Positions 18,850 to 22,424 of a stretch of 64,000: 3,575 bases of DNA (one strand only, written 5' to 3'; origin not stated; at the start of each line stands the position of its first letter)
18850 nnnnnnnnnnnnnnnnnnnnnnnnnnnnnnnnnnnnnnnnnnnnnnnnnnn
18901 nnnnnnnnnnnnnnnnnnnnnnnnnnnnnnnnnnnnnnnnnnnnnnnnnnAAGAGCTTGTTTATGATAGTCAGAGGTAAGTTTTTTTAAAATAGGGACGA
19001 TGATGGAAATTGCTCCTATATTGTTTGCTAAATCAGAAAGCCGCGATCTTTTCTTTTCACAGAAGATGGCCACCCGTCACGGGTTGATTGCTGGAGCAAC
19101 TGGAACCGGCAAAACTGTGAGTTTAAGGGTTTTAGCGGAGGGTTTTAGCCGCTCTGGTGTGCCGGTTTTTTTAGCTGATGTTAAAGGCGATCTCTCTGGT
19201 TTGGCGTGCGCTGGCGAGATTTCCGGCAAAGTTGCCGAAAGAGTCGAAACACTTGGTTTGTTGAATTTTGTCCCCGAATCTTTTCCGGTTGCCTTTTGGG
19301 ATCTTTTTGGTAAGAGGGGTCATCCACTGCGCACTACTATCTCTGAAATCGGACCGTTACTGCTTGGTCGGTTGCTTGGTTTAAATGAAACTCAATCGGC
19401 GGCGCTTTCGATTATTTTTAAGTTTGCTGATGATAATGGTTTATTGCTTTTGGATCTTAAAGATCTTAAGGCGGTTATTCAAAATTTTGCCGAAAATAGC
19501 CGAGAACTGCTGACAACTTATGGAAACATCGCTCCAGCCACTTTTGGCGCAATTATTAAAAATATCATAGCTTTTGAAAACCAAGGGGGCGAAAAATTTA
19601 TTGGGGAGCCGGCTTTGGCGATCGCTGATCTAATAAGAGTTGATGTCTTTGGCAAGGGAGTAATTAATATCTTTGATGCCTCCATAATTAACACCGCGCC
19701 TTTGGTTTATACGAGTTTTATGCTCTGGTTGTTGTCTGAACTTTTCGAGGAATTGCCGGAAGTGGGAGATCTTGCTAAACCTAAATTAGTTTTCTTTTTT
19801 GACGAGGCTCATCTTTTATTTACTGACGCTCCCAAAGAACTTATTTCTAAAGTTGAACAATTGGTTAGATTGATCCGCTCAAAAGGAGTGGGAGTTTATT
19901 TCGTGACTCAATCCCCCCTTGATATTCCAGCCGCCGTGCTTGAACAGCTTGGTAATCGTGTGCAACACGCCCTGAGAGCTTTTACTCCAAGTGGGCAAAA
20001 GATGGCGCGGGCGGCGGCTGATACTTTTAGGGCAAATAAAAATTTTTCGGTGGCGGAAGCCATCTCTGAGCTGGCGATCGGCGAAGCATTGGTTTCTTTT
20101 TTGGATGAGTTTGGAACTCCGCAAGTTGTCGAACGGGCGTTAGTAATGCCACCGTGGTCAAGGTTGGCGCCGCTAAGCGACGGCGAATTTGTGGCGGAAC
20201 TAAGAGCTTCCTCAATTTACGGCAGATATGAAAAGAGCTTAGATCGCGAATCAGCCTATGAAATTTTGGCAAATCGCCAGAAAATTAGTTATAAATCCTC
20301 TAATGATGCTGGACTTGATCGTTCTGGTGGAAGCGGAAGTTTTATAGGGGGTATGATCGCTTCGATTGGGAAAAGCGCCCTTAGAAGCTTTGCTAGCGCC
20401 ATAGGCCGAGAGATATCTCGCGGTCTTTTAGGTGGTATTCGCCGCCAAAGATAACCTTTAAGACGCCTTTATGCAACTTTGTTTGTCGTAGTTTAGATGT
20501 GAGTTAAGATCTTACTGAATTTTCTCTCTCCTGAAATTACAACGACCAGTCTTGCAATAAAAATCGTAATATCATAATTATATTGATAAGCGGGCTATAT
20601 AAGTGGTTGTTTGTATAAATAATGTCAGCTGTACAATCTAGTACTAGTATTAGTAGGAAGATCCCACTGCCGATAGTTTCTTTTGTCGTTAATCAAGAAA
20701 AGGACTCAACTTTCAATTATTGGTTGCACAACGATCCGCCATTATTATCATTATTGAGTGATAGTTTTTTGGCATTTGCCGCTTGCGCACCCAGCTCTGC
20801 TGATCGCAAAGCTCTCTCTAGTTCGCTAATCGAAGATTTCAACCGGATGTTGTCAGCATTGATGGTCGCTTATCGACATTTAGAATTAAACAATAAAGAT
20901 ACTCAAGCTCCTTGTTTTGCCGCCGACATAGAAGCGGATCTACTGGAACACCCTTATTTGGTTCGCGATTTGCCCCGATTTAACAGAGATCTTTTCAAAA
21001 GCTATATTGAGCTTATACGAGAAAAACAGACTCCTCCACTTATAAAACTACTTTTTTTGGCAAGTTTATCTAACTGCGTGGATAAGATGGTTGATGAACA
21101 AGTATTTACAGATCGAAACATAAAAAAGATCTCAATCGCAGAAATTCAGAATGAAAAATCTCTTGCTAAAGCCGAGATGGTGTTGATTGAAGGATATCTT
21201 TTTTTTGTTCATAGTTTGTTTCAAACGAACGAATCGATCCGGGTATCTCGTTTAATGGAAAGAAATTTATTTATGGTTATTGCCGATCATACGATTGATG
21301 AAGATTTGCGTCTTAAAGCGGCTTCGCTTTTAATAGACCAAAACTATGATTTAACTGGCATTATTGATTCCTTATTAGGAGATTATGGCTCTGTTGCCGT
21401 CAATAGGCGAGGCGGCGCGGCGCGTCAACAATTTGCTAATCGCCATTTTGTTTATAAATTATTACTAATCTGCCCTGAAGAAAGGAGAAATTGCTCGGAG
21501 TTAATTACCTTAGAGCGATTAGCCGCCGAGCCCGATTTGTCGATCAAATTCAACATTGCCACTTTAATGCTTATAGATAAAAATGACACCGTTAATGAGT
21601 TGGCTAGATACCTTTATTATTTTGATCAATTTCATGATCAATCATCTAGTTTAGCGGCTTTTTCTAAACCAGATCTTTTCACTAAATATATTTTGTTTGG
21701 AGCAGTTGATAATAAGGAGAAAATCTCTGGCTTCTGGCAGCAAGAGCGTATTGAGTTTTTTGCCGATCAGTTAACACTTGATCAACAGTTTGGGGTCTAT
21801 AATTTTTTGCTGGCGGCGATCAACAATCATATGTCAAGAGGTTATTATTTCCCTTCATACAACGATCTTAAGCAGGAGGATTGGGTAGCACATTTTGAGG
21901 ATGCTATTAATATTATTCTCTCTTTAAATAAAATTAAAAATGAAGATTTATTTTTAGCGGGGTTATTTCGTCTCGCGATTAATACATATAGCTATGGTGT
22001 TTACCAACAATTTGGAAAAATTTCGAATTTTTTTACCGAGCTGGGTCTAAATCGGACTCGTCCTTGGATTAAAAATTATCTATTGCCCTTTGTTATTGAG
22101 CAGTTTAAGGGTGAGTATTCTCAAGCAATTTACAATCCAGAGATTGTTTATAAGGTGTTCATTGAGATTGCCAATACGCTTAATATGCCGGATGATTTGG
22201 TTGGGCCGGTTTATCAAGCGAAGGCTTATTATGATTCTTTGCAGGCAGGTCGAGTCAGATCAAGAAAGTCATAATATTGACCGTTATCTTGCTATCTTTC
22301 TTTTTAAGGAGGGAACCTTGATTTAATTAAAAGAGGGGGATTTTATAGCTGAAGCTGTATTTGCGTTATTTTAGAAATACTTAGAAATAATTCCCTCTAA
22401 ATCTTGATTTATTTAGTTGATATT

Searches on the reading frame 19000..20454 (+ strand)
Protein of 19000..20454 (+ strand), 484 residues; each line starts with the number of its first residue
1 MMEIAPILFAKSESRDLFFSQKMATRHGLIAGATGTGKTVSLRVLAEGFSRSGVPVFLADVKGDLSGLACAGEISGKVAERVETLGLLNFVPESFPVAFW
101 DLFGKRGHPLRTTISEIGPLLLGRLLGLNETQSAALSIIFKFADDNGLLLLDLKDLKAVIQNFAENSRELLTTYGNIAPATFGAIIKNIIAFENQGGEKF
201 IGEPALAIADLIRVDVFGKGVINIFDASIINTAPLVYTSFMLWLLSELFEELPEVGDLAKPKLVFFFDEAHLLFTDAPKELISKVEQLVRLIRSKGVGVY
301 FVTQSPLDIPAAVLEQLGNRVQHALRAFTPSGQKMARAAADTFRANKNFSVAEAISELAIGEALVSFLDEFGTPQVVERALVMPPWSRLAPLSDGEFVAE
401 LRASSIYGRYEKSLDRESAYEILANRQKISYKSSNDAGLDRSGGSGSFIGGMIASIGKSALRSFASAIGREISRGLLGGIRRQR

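Call 10: search_protein_families(library=pfam, proteins=[window:19000-20454:+], max_evalue=0.001)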
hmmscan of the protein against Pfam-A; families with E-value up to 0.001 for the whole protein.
window:19000-20454:+ (484 aa): 5 families
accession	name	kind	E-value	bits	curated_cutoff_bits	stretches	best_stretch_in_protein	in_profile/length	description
PF05872.18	HerA_C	-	8.5e-199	661.8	22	1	10-483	6-501/502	Helicase HerA-like C-terminal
PF01935.23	DUF87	-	1.9e-07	31.9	23.2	1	21-229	19-203/220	Helicase HerA, central domain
PF01580.24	FtsK_SpoIIIE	-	3.2e-05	23.9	24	1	18-45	33-59/221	FtsK/SpoIIIE family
PF13401.12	AAA_22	-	0.00011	23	27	0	25-63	5-43/130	AAA domain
PF12846.13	AAA_10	-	0.00032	20.3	27.5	0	262-382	241-354/362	AAA-like domain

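Call 51: find_related_loci(query=window:19000-20454:+, collection=genome_contigs, flank=10000)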
Query window:19000-20454:+ (484 aa) in genome_contigs; peptide patterns used: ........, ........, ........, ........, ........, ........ (x = any residue, [..] = any of these).
600 stretches matched a pattern (row limit reached: there are more); 597 encode a relative of the query (tblastn E <= 1e-3); the best 80 are kept; 80 distinct loci.
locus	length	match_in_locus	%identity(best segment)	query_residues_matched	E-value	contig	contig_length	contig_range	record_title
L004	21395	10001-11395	59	14-480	9e-180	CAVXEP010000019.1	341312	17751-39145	MAG: uncultured delta proteobacterium isolate MFD02360.bin.2.146 genome assembly, contig: contig_341, whole genome shotg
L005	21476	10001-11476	53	7-480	1e-172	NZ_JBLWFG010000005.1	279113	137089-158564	Thauera sp. WH-2 5, whole genome shotgun sequence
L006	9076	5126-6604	55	1-472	4e-171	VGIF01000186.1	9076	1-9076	MAG: Betaproteobacteria bacterium isolate K_Offshore_80m_m2_113 K_Offshore_80m_m2_113_Ga0194132_10014914, whole genome s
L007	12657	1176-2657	54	6-480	3e-170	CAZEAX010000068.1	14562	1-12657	MAG TPA_asm: uncultured Streptomyces sp. isolate binchicken_co54_71 genome assembly, contig: NODE_7421_length_14562_cov_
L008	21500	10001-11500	53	2-480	1e-169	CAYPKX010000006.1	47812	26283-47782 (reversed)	MAG TPA_asm: uncultured Eubacteriales bacterium isolate binchicken_co66_1 genome assembly, contig: NODE_1337_length_4781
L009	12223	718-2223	54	6-480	1e-169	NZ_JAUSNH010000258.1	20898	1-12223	MAG: Lacisediminimonas sp. isolate E19_metabat.bin.26_sub E19_k141_290368, whole genome shotgun sequence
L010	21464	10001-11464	56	4-480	1e-169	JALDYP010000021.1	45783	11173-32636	MAG: Methylophilus sp. isolate MCT-ROC-04 NODE_305_length_45783_cov_22.198631, whole genome shotgun sequence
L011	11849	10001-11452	55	6-472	1e-169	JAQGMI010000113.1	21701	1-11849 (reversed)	MAG: Betaproteobacteria bacterium isolate RYN_557 scaffold_1693515, whole genome shotgun sequence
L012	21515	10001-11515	52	6-480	4e-169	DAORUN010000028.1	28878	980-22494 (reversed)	MAG TPA_asm: Thermoflexales bacterium isolate AMR_MDS_5264 NODE_1184_length_28878_cov_8.551886, whole genome shotgun seq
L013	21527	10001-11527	52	6-480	9e-169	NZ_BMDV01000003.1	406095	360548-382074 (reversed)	Acinetobacter modestus strain CCM 8639 sequence03, whole genome shotgun sequence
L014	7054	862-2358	52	2-480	3e-168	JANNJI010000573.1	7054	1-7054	MAG: Gammaproteobacteria bacterium isolate SOY_40_concoct_13 SOY_40_k141_1626469, whole genome shotgun sequence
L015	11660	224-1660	56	1-480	2e-166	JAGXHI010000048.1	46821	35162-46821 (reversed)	MAG: Desulfuromonadales bacterium isolate LH_M59 k141_1109389, whole genome shotgun sequence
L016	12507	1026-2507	53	6-476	4e-166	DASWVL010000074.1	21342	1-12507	MAG TPA_asm: Zeimonas sp. isolate SMAG_U3629 k141_516555, whole genome shotgun sequence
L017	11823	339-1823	55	7-480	8e-166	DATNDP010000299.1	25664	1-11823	MAG TPA_asm: Candidatus Acidiferrales bacterium isolate SMAG_U11245 k141_860947, whole genome shotgun sequence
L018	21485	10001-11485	53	1-480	9e-166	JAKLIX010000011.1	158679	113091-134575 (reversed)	MAG: Bacteroidetes bacterium isolate RA.bin97 RA.bin97_11, whole genome shotgun sequence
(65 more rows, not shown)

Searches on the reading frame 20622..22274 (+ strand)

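Call 10: search_protein_families(library=pfam, proteins=[window:20622-22274:+], max_evalue=0.001)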
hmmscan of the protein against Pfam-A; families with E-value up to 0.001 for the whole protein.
window:20622-22274:+ (550 aa): 0 families

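Call 16: search_protein_families(library=ncbifam, proteins=[window:20622-22274:+], max_evalue=1)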
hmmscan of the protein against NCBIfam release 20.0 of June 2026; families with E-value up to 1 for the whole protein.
window:20622-22274:+ (550 aa): 0 families

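Call 40: search_protein_families(library=phrogs, proteins=[window:20622-22274:+], max_evalue=0.1)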
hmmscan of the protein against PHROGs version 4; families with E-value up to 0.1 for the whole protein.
window:20622-22274:+ (550 aa): 1 family
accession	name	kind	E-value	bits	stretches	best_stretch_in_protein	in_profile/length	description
phrog_29012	-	unknown function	0.097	13.8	0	32-58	2-26/52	-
